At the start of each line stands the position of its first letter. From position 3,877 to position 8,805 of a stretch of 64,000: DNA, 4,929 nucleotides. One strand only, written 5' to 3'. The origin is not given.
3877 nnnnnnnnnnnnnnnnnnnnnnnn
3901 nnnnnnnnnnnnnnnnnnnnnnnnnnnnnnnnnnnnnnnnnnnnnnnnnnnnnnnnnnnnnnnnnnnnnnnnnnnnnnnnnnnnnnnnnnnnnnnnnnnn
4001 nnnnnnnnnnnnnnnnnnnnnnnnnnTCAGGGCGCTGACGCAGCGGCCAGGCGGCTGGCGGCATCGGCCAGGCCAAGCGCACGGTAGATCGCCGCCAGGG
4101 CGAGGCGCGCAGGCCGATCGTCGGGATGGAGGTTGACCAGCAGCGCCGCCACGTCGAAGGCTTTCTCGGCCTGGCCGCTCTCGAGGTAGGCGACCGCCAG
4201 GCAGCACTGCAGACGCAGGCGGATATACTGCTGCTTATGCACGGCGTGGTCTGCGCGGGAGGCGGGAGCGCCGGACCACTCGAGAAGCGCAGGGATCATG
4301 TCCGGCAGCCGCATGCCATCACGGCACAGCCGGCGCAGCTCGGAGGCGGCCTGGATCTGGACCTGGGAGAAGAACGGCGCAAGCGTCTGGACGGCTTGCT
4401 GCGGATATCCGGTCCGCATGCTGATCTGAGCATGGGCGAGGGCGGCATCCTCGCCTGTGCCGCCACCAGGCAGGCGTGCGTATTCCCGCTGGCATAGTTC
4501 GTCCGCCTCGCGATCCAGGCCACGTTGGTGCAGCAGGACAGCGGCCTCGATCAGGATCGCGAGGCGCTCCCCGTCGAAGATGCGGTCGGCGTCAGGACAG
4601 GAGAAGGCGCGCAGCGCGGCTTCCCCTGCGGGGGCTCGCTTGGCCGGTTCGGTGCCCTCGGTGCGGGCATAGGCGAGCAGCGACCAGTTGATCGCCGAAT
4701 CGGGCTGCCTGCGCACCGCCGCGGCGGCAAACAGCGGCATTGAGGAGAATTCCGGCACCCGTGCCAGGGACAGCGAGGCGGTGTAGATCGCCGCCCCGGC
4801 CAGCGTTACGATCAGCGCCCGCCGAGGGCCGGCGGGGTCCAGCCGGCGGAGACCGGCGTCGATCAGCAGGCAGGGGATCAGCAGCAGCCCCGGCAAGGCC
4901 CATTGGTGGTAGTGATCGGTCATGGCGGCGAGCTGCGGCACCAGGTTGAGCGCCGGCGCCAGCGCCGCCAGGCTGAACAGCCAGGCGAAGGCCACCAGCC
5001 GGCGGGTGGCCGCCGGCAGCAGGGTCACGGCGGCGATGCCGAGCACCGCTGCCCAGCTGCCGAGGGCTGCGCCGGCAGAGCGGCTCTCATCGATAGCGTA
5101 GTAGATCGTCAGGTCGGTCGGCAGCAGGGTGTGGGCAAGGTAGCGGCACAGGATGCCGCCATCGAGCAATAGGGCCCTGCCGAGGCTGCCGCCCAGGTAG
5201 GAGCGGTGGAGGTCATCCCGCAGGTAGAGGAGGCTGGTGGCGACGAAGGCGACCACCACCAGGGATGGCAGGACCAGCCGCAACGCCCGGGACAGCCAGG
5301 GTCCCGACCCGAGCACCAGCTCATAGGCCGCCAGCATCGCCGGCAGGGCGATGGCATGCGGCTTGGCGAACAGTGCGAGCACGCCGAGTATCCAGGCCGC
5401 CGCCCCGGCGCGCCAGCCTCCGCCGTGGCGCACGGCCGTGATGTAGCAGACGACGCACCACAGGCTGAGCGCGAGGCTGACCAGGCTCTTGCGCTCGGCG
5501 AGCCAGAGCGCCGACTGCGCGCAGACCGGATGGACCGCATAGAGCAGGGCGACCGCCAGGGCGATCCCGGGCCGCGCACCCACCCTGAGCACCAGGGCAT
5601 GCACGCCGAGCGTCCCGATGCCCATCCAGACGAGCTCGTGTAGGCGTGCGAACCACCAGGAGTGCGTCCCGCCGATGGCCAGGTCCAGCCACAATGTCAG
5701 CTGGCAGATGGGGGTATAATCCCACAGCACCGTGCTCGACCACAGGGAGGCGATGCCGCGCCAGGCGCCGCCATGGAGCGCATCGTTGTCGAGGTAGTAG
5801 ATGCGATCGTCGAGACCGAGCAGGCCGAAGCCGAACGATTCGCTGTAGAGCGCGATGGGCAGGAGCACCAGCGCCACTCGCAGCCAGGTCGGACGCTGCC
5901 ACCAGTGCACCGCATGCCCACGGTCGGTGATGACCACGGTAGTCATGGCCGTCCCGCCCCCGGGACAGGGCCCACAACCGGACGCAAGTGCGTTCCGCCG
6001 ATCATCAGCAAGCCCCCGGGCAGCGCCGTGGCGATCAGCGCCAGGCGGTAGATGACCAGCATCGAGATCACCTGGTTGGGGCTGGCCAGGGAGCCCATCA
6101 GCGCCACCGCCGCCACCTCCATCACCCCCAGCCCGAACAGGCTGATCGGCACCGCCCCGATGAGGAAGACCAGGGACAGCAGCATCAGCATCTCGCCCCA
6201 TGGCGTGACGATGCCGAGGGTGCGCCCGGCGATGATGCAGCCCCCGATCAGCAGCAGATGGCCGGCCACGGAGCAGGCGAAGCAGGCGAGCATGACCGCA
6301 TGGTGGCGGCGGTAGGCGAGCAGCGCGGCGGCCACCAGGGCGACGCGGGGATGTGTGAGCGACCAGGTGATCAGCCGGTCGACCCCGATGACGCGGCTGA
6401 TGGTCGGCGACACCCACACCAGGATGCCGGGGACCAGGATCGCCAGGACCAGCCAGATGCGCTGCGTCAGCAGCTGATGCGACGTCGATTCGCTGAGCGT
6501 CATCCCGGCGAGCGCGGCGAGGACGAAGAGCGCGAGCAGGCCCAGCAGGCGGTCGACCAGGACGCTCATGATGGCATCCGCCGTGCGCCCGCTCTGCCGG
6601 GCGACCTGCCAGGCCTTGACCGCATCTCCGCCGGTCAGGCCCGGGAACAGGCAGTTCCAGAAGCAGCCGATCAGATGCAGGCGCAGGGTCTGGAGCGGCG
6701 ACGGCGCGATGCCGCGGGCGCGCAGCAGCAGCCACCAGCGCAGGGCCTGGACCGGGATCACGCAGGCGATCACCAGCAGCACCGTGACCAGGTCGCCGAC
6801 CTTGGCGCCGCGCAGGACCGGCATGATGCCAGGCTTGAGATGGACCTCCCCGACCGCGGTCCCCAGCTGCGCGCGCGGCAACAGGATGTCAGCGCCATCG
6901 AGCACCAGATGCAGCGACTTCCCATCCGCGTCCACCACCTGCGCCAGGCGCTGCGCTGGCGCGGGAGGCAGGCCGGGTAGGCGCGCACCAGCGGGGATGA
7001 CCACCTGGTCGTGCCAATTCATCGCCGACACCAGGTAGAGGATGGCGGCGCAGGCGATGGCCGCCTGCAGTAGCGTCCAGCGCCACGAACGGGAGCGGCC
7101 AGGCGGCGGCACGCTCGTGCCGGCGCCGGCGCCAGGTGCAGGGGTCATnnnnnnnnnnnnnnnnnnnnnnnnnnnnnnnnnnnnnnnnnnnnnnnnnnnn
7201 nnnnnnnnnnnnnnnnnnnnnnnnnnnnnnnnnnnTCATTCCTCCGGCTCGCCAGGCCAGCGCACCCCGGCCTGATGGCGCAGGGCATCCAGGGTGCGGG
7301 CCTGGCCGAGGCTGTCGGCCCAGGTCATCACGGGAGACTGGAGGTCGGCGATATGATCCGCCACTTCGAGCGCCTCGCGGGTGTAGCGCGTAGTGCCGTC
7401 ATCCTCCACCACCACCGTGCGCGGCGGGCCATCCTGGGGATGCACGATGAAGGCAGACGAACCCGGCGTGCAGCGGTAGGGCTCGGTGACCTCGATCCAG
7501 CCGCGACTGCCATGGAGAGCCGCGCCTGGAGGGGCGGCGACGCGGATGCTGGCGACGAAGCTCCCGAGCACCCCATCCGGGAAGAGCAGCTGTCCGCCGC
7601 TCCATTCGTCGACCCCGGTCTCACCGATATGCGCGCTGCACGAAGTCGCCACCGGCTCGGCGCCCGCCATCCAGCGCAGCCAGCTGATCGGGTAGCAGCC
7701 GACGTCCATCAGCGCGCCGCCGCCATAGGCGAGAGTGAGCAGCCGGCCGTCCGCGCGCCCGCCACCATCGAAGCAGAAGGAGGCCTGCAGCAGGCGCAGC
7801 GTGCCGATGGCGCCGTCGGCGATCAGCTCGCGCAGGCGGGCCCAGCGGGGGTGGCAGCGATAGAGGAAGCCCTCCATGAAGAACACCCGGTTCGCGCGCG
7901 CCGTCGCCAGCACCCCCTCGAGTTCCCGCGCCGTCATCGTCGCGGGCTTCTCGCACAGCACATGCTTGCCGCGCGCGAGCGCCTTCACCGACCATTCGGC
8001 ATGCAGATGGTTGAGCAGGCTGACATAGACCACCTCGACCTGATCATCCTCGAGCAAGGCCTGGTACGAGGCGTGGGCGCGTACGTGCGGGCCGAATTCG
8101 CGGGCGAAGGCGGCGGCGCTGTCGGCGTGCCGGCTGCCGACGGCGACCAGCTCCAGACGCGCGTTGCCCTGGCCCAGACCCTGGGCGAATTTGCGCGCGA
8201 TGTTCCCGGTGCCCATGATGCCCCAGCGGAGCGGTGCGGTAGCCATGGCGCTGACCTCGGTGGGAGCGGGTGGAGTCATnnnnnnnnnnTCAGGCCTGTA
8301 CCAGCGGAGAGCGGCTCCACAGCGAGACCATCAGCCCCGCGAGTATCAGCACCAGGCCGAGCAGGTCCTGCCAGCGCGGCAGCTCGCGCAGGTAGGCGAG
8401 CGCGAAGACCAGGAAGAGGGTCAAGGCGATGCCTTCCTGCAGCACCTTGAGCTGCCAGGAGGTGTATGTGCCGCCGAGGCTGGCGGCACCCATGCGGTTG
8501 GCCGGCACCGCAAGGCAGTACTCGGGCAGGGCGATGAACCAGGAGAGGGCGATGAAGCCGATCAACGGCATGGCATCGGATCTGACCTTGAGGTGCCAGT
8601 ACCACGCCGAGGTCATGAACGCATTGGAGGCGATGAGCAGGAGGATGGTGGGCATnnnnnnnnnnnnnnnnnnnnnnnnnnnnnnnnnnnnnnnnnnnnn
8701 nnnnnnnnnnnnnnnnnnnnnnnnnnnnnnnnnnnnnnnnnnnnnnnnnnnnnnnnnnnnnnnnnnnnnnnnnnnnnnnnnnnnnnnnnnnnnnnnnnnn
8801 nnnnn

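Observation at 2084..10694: Candidate complete lipid-linked sugar transfer system: WecB + DPM1-like GT2 + flippase + TMTC-like GT-C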

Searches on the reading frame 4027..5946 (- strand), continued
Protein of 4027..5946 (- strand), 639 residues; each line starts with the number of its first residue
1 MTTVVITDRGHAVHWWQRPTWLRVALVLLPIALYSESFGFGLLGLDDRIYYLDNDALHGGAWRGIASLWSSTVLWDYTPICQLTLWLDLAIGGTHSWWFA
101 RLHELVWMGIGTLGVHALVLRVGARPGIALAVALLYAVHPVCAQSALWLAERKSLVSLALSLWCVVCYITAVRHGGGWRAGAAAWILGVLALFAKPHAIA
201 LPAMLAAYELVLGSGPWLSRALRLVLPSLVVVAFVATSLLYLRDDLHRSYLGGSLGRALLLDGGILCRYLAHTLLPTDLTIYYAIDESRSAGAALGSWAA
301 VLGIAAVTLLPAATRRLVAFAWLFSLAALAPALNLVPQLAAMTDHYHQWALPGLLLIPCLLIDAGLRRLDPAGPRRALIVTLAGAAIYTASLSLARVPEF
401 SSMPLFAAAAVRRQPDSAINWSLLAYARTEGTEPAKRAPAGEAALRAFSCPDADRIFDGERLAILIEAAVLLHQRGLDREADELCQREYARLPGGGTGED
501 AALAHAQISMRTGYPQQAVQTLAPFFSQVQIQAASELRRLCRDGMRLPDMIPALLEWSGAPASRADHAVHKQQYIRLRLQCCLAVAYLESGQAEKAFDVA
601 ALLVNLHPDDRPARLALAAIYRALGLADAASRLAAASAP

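Call 49: search_protein_families(library=pfam, alignment_id=A1, max_evalue=1)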
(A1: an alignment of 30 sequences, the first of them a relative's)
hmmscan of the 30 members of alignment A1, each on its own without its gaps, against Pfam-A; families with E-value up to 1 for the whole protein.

A. member 1, P0001 (639 aa): 7 families
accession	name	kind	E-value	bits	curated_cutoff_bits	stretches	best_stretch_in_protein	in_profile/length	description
PF13428.12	TPR_14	-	0.0096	17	23.5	1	583-619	7-43/44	Tetratricopeptide repeat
PF20225.4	DUF6584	-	0.011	16.2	27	1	588-632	14-58/171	Family of unknown function (DUF6584)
PF19639.4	DUF6142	-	0.055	14.1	27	1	579-604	31-56/103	Family of unknown function (DUF6142)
PF13431.12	TPR_17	-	0.085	13.6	24.4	0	581-596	17-32/34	Tetratricopeptide repeat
PF14863.12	Alkyl_sulf_dimr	-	0.24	12.2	26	1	585-628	77-120/139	Alkyl sulfatase dimerisation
PF25058.1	ARM_TT21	-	0.27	11.6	27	1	455-523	50-118/155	Tetratricopeptide repeat protein 21 ARM repeat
PF14559.12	TPR_19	-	0.84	10.5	25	1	588-635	2-49/68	Tetratricopeptide repeat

B. families by the number of members that match (of 30 scanned): 39 families (the first 25 are shown)
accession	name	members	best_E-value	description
PF13428.12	TPR_14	19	1.6e-11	Tetratricopeptide repeat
PF12895.13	ANAPC3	9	8.2e-07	Anaphase-promoting complex, cyclosome, subunit 3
PF14559.12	TPR_19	8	2.1e-13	Tetratricopeptide repeat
PF13174.12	TPR_6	7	5.6e-09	Tetratricopeptide repeat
PF13231.12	PMT_2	7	1.2e-08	Dolichyl-phosphate-mannose-protein mannosyltransferase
PF25058.1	ARM_TT21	7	0.008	Tetratricopeptide repeat protein 21 ARM repeat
PF20225.4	DUF6584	5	0.0018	Family of unknown function (DUF6584)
PF14863.12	Alkyl_sulf_dimr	5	0.0061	Alkyl sulfatase dimerisation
PF07719.23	TPR_2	4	2.4e-17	Tetratricopeptide repeat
PF13424.12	TPR_12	4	1.9e-08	Tetratricopeptide repeat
PF13431.12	TPR_17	3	3e-09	Tetratricopeptide repeat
PF13181.12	TPR_8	3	2e-08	Tetratricopeptide repeat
PF13371.12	TPR_9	3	5e-05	Tetratricopeptide repeat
PF13374.12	TPR_10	3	0.0016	Tetratricopeptide repeat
PF13432.12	TPR_16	2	4.8e-13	Tetratricopeptide repeat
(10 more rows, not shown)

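Call 67: search_protein_families(library=pfam, proteins=[L008:4906-7044:-, L008:4735-7068:+, L008:7100-8152:-, L008:7019-8755:+, L008:11818-13260:-, L008:13318-14130:-, L008:14652-16079:-, L012:11944-12855:-, L011:6653-8788:+], max_evalue=0.001)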
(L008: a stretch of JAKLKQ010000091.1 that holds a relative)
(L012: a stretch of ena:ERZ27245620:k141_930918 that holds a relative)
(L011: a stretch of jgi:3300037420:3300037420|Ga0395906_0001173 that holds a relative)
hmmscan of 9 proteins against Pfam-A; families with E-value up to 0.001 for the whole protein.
L008:4906-7044:- (712 aa): 4 families
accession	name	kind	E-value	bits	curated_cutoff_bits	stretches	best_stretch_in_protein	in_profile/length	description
PF03483.22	B3_4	-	8.1e-64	214.8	29.3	1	120-292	2-174/174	B3/4 domain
PF17759.6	tRNA_synthFbeta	-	1.4e-22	80.6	22.4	1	388-596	5-214/214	Phenylalanyl tRNA synthetase beta chain CLM domain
PF03147.19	FDX-ACB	-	3.6e-20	72.6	31.1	1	613-711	1-94/94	Ferredoxin-fold anticodon binding domain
PF03484.21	B5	-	8.9e-20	71.1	28.6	1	312-379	1-67/67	tRNA synthetase B5 domain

L008:4735-7068:+ (777 aa): 0 families

L008:7100-8152:- (350 aa): 2 families
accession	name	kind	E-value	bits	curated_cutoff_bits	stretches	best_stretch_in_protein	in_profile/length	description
PF01409.25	tRNA-synt_2d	-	9.1e-90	300.9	19.8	1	97-349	7-245/246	tRNA synthetases class II core domain (F)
PF02912.23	Phe_tRNA-synt_N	-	1.6e-18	66.9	22.3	1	23-89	2-68/69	Aminoacyl tRNA synthetase class II, N-terminal domain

L008:7019-8755:+ (578 aa): 0 families

L008:11818-13260:- (480 aa): 2 families
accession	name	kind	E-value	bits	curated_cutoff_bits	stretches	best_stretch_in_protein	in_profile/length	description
PF01546.33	Peptidase_M20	-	1.5e-27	97.3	24.6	1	107-473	1-204/206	Peptidase family M20/M25/M40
PF07687.19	M20_dimer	-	7.4e-14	52.1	21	1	217-376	1-105/107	Peptidase dimerisation domain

L008:13318-14130:- (270 aa): 0 families

L008:14652-16079:- (475 aa): 0 families

L012:11944-12855:- (303 aa): 0 families

L011:6653-8788:+ (711 aa): 1 family
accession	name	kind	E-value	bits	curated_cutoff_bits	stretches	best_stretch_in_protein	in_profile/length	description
PF04932.20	Wzy_C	-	5e-13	49.5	31.7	1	196-333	3-149/149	O-Antigen ligase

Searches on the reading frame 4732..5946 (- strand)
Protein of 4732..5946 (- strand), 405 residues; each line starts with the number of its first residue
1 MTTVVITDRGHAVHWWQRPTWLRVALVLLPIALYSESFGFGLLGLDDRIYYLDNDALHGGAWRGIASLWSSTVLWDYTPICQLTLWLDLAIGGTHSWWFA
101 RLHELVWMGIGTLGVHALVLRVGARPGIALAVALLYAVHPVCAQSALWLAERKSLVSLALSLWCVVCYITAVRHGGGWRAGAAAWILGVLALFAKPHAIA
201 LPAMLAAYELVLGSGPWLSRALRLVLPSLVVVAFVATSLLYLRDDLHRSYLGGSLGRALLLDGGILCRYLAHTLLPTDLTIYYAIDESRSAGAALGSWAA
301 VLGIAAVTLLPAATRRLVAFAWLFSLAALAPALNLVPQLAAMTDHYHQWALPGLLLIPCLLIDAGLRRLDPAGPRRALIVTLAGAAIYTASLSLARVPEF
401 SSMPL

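Call 80: predict_structure(alignment_id=A3)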
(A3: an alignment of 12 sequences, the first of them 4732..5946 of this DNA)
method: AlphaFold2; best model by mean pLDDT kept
length: 405 residues; sequences in the alignment: 12
mean_pLDDT: 82.0   pTM: 0.85
mean pLDDT of the five models: 82.0, 80.5, 78.3, 77.8, 72.4
residues with pLDDT >= 90: 167; 70-90: 162; 50-70: 50; < 50: 26
segments of 3 or more residues with pLDDT < 50: 1-14, 395-397, 400-405
pLDDT, mean of each block of 10 residues (from residue 1): 32 58 92 86 78 87 88 67 91 87 93 96 92 90 78 91 97 91 96 90 96 93 92 84 65 81 86 72 62 91 94 92 93 64 73 94 88 80 70 52 42
secondary structure, 60 per line:
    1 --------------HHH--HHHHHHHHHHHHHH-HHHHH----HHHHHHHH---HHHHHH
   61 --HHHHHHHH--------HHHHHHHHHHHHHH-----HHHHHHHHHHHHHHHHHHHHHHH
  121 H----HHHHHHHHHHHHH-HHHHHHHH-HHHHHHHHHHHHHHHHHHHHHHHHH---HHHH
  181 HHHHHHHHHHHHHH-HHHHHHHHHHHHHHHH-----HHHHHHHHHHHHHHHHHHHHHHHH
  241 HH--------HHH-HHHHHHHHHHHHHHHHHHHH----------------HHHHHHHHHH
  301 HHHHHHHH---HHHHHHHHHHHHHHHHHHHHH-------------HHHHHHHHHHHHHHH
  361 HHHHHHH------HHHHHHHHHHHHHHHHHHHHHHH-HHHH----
elements in order: H20-33 H35-39 H44-51 H55-60 H63-70 H79-92 H98-121 H126-138 H140-147 H149-173 H177-194 H196-211 H217-242 H255-274 H291-308 H312-332 H346-367 H374-396 H398-401

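Call 82: fold_search(model_id=the predicted structure, library=pdb)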
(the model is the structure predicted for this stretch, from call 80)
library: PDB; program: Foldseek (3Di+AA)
matches with E <= 10: 390; with E <= 0.001: 2
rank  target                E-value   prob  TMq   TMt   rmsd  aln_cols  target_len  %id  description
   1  3rce_A                2.1e-04  1.00  0.50  0.32   9.1       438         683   14  Bacterial oligosaccharyltransferase PglB (released 2011-06-15)
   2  6gxc_A                5.4e-04  1.00  0.48  0.30  10.9       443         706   14  Bacterial oligosaccharyltransferase PglB in complex with an inhibitory peptide and a reactive lipid-linked oligosaccha (released 2018-11-14)
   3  5f15                  1.3e-03  1.00  0.52  0.41   7.3       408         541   16  Crystal Structure of ArnT from Cupriavidus metallidurans bound to Undecaprenyl phosphate (released 2016-02-17)
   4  7e9s_A                1.8e-03  1.00  0.52  0.27  13.1       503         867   12  Archaeal oligosaccharyltransferase AglB from Archaeoglobus fulgidus in complex with an inhibitory peptide and a dolich (released 2021-09-08)
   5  5ogl_A                1.9e-03  1.00  0.48  0.31  10.8       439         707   13  Structure of bacterial oligosaccharyltransferase PglB in complex with an acceptor peptide and an lipid-linked oligosac (released 2017-10-25)
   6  3wak                  2.6e-03  1.00  0.55  0.28  12.8       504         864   13  Crystal structure of the Archaeoglobus fulgidus oligosaccharyltransferase (O29867_ARCFU) in the apo form (released 2013-10-30)
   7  7zli_A                2.6e-03  1.00  0.53  0.35   9.9       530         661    9  Cryo-EM structure of C-mannosyltransferase CeDPY19, in complex with Dol25-P-Man and bound to CMT2-Fab and anti-Fab nan (released 2023-01-11)
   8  9i5k_A                2.9e-03  1.00  0.56  0.48   8.1       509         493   10  Structure of the Chaetomium thermophilum Pmt4 homodimer (C2 symmetry) (released 2025-12-24)
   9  8age_A                3.4e-03  1.00  0.48  0.33  11.6       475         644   10  Structure of yeast oligosaccharylransferase complex with acceptor peptide bound (released 2022-12-07)
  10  5gmy_A                3.9e-03  1.00  0.53  0.28  13.1       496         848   12  Crystal structure of the Archaeoglobus fulgidus oligosaccharyltransferase (O29867_ARCFU) tethered with an acceptor pep (released 2017-02-01)
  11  3waj                  6.4e-03  1.00  0.51  0.29  14.1       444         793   14  Crystal structure of the Archaeoglobus fulgidus oligosaccharyltransferase (O29867_ARCFU) complex with Zn and sulfate (released 2013-10-30)
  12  6s7t_A                1.0e-02  1.00  0.52  0.32  14.5       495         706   11  Cryo-EM structure of human oligosaccharyltransferase complex OST-B (released 2019-12-18)
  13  8agb_A                1.3e-02  1.00  0.49  0.34  10.7       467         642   10  Structure of yeast oligosaccharylransferase complex with lipid-linked oligosaccharide bound (released 2022-12-07)
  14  6s7o_A                1.6e-02  1.00  0.59  0.39  10.5       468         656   10  Cryo-EM structure of human oligosaccharyltransferase complex OST-A (released 2019-12-18)
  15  8agc_A                2.2e-02  1.00  0.54  0.34  13.7       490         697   10  Structure of yeast oligosaccharylransferase complex with lipid-linked oligosaccharide and non-acceptor peptide bound (released 2022-12-07)
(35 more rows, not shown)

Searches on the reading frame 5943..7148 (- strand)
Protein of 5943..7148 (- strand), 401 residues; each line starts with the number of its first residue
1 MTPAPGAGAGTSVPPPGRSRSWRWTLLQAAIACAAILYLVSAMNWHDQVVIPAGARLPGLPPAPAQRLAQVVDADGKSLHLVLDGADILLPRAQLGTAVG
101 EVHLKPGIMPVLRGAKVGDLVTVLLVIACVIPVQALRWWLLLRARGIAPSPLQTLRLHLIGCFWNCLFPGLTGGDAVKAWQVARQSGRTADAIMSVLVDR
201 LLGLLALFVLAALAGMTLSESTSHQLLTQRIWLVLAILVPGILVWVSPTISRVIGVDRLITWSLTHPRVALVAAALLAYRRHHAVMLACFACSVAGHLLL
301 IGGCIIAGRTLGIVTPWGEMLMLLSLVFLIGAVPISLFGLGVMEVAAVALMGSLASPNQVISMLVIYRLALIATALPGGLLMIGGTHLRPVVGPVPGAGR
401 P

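Call 4: search_protein_families(library=pfam, proteins=[window:5943-7148:-], max_evalue=0.01)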
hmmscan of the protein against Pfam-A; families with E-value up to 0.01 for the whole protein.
window:5943-7148:- (401 aa): 1 family
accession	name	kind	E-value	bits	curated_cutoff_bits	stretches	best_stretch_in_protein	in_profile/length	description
PF03706.18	LPG_synthase_TM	-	1.2e-28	100.9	33.4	1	111-376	27-300/302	Lysylphosphatidylglycerol synthase TM region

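Call 5: search_protein_families(library=ncbifam, proteins=[window:5943-7148:-], max_evalue=0.1)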
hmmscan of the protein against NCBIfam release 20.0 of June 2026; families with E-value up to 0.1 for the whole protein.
window:5943-7148:- (401 aa): 2 families
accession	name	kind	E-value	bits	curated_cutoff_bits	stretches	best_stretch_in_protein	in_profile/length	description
TIGR00374.1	TIGR00374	subfamily_domain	1.9e-11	43.9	43.2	1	108-238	20-152/323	flippase-like domain-containing protein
NF033480.1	bifunc_MprF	equivalog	0.00089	17.6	600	1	111-370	35-281/841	bifunctional lysylphosphatidylglycerol flippase/synthetase MprF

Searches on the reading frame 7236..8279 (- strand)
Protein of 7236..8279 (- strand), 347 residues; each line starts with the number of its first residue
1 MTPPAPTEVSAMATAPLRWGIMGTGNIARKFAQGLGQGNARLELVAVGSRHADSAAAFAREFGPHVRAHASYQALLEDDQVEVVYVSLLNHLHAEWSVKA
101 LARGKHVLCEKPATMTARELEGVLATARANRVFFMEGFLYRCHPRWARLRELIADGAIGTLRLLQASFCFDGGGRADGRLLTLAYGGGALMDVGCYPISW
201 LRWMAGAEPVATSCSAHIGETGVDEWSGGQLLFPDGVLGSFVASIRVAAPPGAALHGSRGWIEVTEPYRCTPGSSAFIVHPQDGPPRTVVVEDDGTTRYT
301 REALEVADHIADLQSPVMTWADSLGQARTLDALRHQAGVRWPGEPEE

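Call 4: search_protein_families(library=pfam, proteins=[window:7236-8279:-], max_evalue=0.01)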
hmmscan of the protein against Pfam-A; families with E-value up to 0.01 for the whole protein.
window:7236-8279:- (347 aa): 5 families
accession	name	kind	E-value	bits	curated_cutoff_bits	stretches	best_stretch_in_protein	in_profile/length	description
PF01408.29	GFO_IDH_MocA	-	3.7e-24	86.2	24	1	17-138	1-120/120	Oxidoreductase family, NAD-binding Rossmann fold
PF22725.1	GFO_IDH_MocA_C3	-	1e-23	84.1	27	1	146-263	1-124/124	GFO/IDH/MocA C-terminal domain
PF03807.23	F420_oxidored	-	1.6e-05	25.9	21.6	1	20-79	3-61/94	NADP oxidoreductase coenzyme F420-dependent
PF03447.22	NAD_binding_3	-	0.00091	20.4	24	1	23-129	1-108/116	Homoserine dehydrogenase, NAD binding domain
PF02894.22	GFO_IDH_MocA_C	-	0.0047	17.2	22.9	1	150-265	1-129/218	Oxidoreductase family, C-terminal alpha/beta domain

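Call 5: search_protein_families(library=ncbifam, proteins=[window:7236-8279:-], max_evalue=0.1)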
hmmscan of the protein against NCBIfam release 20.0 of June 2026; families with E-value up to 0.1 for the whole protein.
window:7236-8279:- (347 aa): 12 families
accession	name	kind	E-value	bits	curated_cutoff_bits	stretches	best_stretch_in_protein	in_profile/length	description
TIGR04380.1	myo_inos_iolG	equivalog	2.5e-23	82.5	355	1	18-211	3-191/330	inositol 2-dehydrogenase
NF052479.1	LevoglcsnDh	equivalog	2.2e-19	69.4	650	1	52-220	46-218/386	levoglucosan dehydrogenase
NF041392.1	XylDh_Gfo6_Halo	equivalog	5.2e-19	68.2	350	1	15-269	15-280/350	D-xylose 1-dehydrogenase Gfo6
NF040723.1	UDP-GlcNAcDh_Arch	equivalog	6.1e-15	55.5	450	1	17-164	1-144/302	UDP-N-acetylglucosamine 3-dehydrogenase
NF052679.1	InsChiInosDhIolG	equivalog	3.8e-14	52.5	540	1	17-166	3-153/343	bifunctional inositol 2-dehydrogenase/D-chiro-inositol 1-dehydrogenase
NF058563.1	BT_2159_fam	equivalog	1.1e-13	51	650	1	18-208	2-186/350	disaccharide 3-dehydrogenase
NF008607.0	PRK11579.1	subfamily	1.1e-12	47.7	330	1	17-168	5-152/346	oxidoreductase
NF007574.0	PRK10206.1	equivalog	2.9e-06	26.6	352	1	65-131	50-116/345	oxidoreductase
NF058561.1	BT_2158_fam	equivalog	5.6e-06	25.2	750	1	61-165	76-181/487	glycoside 3-dehydrogenase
NF005063.0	PRK06476.1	equivalog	3.9e-05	23.3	254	1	19-122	3-103/258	pyrroline-5-carboxylate reductase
NF009825.0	PRK13302.1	equivalog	0.0051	16.3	253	1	13-108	3-95/271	aspartate dehydrogenase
NF005422.0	PRK06997.1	equivalog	0.049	13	440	1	20-92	13-82/262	enoyl-ACP reductase FabI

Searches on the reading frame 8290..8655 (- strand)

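Call 67: search_protein_families(library=pfam, proteins=[window:8290-8655:-], max_evalue=0.001)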
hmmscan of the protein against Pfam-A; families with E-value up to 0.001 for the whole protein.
window:8290-8655:- (121 aa): 1 family
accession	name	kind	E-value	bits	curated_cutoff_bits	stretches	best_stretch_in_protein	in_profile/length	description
PF04342.18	DMT_6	-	1.3e-33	115.8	25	1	3-109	1-101/104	Putative member of DMT superfamily (DUF486)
